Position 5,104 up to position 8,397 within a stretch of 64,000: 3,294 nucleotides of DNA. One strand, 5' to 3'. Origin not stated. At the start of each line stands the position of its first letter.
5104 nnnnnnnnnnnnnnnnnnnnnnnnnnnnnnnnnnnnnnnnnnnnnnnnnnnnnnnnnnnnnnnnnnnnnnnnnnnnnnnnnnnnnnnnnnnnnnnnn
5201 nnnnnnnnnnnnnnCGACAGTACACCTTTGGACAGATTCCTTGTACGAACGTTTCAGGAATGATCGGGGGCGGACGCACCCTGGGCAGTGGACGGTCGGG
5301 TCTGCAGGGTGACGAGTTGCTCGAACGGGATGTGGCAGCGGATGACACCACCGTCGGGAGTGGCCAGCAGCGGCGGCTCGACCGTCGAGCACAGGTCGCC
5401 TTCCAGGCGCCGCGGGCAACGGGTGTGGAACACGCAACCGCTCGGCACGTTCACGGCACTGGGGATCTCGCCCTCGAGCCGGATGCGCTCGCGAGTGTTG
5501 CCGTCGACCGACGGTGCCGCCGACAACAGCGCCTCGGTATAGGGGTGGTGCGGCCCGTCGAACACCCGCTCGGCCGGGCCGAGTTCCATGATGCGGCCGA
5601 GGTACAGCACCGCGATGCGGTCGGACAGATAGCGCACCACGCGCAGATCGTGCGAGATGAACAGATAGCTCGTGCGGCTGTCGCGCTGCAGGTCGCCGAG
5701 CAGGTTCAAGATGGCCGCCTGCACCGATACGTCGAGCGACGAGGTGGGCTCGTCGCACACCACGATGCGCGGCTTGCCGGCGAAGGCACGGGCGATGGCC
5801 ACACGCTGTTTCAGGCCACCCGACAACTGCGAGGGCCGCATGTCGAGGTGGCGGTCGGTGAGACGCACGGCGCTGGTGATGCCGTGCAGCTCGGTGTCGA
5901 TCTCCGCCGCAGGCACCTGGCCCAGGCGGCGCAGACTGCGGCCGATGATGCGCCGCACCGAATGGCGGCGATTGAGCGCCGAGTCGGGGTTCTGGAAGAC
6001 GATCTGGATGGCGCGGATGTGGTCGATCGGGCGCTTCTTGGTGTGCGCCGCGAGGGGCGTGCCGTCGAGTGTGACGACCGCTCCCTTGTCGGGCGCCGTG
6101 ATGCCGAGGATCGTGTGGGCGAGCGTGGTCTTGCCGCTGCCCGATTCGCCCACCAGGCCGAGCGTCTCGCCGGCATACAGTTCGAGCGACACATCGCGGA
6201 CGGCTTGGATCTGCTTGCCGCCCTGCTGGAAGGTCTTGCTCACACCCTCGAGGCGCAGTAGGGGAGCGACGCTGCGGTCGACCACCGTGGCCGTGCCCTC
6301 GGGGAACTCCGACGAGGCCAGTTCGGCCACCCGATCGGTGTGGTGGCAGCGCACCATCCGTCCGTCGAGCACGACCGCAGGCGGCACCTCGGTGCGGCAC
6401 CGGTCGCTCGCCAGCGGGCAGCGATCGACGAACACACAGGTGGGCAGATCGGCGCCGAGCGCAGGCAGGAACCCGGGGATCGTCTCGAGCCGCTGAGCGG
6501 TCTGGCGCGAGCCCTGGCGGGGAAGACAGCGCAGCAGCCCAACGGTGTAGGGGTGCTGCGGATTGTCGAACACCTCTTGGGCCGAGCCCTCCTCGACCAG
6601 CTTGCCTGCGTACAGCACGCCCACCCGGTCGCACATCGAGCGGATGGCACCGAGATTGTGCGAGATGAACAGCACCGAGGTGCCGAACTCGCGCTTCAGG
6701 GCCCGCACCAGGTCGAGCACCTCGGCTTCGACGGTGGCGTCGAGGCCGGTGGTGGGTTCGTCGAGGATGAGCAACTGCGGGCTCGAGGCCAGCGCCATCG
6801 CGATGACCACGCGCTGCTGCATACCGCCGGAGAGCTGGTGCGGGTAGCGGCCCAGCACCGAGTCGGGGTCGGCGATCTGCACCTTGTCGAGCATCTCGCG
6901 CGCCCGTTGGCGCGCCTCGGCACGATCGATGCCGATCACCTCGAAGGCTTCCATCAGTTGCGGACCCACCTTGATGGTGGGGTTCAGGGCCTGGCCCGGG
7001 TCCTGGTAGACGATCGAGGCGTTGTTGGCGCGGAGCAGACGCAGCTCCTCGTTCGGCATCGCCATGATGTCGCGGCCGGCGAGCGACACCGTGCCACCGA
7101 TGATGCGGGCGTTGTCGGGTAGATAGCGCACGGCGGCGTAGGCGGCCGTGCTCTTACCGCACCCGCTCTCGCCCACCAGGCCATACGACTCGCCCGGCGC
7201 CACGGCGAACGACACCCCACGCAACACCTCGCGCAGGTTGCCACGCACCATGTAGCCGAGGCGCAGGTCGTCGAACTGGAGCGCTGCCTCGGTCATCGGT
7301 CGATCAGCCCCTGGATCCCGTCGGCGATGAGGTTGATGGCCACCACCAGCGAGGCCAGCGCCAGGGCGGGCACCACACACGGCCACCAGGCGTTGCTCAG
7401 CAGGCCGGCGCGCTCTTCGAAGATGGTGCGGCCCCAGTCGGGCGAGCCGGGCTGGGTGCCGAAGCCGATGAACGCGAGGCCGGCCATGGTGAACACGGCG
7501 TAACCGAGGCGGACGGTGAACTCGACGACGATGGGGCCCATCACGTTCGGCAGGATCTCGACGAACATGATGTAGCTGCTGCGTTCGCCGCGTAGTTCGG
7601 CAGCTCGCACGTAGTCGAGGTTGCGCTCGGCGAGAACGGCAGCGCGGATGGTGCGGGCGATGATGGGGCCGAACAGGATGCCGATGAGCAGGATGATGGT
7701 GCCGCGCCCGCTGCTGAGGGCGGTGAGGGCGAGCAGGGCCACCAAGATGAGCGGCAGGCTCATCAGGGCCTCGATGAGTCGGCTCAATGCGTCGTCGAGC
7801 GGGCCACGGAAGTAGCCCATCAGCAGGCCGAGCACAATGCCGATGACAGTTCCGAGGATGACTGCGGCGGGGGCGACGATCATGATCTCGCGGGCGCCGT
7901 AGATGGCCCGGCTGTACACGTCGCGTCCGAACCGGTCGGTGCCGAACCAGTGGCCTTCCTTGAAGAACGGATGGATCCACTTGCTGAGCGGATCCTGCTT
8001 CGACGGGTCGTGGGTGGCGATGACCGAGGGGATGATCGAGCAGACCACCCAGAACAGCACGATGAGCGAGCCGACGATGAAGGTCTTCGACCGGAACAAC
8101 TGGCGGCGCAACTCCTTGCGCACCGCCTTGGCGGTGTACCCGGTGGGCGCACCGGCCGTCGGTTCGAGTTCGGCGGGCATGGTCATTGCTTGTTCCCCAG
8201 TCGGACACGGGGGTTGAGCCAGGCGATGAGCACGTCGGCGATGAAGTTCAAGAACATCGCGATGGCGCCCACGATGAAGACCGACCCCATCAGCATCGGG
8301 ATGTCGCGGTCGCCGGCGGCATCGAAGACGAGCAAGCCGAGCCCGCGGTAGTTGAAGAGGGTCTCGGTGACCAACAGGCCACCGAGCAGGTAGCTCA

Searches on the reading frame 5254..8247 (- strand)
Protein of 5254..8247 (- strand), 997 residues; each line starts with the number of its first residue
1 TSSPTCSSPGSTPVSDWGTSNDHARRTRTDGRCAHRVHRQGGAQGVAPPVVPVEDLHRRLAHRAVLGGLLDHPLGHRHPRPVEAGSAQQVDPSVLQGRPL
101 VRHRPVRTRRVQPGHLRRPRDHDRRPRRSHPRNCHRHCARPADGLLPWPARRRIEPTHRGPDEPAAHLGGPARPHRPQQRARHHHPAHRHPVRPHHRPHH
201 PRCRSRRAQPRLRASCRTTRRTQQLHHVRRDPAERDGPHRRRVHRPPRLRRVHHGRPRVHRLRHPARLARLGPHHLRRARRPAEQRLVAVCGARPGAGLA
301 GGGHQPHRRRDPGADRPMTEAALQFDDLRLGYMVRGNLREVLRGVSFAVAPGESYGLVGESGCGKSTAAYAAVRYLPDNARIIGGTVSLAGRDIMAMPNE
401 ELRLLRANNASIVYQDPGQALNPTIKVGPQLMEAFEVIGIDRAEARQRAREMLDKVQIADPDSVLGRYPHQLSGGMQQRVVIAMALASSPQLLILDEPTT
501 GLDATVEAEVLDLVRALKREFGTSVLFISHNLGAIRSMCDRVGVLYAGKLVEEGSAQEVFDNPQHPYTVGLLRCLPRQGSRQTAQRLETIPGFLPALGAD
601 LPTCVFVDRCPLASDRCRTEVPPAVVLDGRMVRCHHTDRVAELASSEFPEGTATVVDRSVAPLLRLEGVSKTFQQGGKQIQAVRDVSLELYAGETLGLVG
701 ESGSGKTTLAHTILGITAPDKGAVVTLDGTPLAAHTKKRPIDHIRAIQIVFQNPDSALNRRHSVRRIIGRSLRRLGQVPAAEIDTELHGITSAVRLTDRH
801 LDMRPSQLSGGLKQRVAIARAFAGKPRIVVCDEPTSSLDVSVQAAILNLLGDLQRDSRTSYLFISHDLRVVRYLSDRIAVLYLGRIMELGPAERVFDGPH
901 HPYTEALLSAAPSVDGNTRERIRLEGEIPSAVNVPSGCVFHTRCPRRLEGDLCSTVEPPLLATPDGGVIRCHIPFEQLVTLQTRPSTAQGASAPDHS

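Call 6: search_protein_families(library=pfam, proteins=[window:5254-8247:-])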
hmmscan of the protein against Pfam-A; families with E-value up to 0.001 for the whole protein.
window:5254-8247:- (997 aa): 7 families
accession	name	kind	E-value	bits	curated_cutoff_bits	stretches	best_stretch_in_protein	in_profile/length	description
PF00005.33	ABC_tran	-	6.3e-58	195.7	25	2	684-836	2-137/137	ABC transporter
PF08352.17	oligo_HPY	-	9.3e-35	119.3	27.1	2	887-949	1-63/65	Oligopeptide/dipeptide transporter, C-terminal region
PF13304.12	AAA_21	-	2e-11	45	27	1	466-533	232-301/304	AAA domain, putative AbiEii toxin, Type IV TA system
PF02463.25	SMC_N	-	3.2e-09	37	40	1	697-873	28-204/220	RecF/RecN/SMC N terminal domain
PF13401.12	AAA_22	-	1.3e-06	29.2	27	0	698-855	10-109/130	AAA domain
PF13191.12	AAA_16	-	1.8e-06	29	32.6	0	694-858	25-162/167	AAA ATPase domain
PF13555.12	AAA_29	-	0.00014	22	27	0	695-711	24-40/61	P-loop containing region of AAA domain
